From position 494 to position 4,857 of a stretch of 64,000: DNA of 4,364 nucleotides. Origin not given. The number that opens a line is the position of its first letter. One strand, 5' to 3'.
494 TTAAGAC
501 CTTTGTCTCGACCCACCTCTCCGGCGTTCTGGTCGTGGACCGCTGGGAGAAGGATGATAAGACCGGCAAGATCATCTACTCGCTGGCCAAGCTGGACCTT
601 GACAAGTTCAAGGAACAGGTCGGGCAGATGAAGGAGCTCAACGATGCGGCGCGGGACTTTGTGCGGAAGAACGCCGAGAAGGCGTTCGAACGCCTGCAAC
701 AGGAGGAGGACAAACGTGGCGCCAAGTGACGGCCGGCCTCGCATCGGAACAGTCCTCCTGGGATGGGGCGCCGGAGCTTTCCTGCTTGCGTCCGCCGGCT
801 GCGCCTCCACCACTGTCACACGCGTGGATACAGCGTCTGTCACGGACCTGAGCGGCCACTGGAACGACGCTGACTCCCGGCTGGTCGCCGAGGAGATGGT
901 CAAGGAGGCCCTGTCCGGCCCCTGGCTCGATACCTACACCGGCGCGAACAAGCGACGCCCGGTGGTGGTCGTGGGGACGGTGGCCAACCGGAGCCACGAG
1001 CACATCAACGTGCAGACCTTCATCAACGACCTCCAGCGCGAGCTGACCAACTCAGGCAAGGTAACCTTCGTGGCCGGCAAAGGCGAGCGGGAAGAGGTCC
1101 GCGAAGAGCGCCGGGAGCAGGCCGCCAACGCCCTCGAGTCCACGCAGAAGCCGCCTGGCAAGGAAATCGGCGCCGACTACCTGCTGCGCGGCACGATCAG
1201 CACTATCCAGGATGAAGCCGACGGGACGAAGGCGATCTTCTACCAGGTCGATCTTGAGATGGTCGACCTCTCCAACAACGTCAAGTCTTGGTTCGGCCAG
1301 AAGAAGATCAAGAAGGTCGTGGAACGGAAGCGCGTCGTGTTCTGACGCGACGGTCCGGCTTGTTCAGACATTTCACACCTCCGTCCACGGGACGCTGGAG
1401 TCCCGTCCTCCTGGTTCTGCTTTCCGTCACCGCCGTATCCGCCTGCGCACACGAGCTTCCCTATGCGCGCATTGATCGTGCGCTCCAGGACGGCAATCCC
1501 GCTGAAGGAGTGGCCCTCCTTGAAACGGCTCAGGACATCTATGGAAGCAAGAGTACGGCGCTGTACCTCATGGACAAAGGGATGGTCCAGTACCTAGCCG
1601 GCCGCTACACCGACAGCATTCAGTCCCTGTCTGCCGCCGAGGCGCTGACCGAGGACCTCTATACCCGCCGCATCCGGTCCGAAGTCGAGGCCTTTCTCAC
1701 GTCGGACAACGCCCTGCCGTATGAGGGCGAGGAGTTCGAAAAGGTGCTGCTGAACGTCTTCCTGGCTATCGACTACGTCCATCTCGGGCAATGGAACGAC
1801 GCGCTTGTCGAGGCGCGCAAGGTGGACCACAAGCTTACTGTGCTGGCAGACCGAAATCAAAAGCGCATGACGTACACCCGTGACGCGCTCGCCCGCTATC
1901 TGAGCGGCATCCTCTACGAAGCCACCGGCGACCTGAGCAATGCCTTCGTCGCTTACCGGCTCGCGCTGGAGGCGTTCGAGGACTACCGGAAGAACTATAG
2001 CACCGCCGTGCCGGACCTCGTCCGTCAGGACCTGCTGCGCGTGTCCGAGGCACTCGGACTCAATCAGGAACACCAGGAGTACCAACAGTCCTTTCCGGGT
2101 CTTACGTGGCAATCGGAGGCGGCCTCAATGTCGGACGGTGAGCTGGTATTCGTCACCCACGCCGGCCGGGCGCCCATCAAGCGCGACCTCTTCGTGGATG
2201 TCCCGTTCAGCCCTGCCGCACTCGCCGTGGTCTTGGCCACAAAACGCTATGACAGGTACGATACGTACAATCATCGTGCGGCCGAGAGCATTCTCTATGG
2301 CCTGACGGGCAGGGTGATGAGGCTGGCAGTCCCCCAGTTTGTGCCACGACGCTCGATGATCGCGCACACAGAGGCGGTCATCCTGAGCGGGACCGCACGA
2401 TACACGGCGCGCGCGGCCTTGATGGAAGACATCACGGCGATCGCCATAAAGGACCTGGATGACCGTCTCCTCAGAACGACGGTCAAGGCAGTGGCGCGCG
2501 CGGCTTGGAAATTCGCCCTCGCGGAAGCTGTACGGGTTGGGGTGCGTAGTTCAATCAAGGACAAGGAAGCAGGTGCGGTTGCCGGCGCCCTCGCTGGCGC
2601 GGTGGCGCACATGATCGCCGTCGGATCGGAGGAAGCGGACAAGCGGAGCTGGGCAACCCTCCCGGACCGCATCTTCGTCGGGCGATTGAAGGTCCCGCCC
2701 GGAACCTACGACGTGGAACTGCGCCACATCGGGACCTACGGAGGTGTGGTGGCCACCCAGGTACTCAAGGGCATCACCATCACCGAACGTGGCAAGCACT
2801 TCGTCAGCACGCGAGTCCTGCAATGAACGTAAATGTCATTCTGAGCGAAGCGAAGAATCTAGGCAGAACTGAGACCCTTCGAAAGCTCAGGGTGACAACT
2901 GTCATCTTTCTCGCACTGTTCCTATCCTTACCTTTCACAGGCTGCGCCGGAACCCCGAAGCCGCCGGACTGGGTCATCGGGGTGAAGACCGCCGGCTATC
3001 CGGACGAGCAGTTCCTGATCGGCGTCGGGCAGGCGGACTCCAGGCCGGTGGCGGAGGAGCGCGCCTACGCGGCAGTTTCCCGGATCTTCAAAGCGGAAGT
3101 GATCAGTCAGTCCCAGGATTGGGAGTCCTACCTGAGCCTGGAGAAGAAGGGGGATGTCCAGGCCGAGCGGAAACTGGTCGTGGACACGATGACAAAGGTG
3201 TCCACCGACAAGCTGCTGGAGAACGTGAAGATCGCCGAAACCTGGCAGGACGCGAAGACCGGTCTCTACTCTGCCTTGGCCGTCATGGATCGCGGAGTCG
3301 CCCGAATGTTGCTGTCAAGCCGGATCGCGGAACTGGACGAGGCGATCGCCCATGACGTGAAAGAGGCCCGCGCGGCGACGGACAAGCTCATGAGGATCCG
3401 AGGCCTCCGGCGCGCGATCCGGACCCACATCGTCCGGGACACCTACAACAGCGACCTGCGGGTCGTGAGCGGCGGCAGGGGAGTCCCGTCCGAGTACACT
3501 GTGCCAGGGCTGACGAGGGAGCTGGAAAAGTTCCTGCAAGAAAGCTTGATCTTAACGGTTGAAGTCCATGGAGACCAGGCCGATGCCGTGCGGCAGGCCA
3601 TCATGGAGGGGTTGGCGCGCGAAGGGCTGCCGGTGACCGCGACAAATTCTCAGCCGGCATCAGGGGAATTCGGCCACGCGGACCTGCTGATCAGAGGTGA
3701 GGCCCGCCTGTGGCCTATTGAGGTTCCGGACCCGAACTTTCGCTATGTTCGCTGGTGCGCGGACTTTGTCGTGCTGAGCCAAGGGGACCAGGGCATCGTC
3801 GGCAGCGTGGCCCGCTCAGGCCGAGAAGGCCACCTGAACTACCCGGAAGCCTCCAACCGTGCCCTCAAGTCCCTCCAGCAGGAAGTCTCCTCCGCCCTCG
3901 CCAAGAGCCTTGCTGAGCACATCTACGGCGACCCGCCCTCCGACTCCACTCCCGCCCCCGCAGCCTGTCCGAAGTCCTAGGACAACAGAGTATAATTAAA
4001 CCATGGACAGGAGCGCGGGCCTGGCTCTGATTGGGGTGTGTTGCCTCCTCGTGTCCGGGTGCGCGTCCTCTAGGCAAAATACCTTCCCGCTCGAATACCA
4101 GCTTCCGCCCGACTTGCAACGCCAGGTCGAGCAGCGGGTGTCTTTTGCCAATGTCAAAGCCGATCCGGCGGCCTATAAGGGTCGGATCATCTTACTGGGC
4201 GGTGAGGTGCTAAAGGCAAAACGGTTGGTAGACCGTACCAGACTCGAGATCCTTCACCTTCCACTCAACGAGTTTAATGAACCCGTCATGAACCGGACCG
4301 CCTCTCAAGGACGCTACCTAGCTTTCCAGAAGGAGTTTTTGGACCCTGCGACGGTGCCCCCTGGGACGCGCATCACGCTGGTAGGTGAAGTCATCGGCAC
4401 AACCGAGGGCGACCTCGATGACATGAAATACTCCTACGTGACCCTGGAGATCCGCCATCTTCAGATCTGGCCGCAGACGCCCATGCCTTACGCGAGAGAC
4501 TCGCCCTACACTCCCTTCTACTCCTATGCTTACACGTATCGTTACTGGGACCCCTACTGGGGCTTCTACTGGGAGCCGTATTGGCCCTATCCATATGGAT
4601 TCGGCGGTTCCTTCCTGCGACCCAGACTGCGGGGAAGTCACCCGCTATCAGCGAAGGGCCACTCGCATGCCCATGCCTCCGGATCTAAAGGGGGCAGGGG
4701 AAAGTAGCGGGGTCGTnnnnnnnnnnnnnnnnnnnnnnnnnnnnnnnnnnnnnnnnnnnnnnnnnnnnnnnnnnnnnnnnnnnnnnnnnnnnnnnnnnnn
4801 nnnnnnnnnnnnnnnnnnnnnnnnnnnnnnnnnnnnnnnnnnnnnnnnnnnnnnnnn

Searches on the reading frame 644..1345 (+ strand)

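Call 51: search_protein_families(library=pfam, proteins=[window:644-1345:+])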
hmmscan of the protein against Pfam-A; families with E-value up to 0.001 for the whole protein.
window:644-1345:+ (233 aa): 2 families
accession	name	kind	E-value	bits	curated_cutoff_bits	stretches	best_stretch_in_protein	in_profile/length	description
PF13036.11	LpoB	-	1.8e-40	138.6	22.3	1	77-222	1-147/147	Peptidoglycan-synthase activator LpoB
PF11684.13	DUF3280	-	0.00067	20.4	30.1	0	117-189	23-92/138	Protein of unknown function (DUF2380)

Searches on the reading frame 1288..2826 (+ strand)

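Call 51: search_protein_families(library=pfam, proteins=[window:1288-2826:+])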
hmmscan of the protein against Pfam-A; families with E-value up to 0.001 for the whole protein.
window:1288-2826:+ (512 aa): 3 families
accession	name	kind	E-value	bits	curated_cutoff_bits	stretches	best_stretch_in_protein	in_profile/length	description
PF13424.12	TPR_12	-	0.00057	20.5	30.1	0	67-121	15-75/77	Tetratricopeptide repeat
PF13432.12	TPR_16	-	0.00065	20.5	32.7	0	59-120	1-60/65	Tetratricopeptide repeat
PF07719.23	TPR_2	-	0.00097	19.5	27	0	201-232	2-33/34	Tetratricopeptide repeat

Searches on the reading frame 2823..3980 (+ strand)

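Call 51: search_protein_families(library=pfam, proteins=[window:2823-3980:+])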
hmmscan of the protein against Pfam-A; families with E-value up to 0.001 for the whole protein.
window:2823-3980:+ (385 aa): 1 family
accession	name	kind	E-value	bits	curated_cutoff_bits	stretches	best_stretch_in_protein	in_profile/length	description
PF02169.21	LPP20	-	1.3e-08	35.6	25.9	1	48-156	1-97/97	LPP20 lipoprotein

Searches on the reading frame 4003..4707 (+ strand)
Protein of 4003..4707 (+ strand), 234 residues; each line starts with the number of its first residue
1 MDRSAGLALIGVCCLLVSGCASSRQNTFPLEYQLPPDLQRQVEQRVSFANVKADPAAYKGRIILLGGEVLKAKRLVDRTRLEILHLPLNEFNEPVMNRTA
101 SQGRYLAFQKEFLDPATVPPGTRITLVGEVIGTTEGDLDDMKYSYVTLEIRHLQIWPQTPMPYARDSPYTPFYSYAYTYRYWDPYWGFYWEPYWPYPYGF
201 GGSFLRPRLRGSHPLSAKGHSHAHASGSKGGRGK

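Call 51: search_protein_families(library=pfam, proteins=[window:4003-4707:+])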
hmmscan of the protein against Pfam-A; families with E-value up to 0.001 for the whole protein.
window:4003-4707:+ (234 aa): 1 family
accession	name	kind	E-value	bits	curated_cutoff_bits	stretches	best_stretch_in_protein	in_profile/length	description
PF03843.18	Slp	-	1.4e-36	125.6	22.5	1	34-186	7-153/153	Outer membrane lipoprotein Slp family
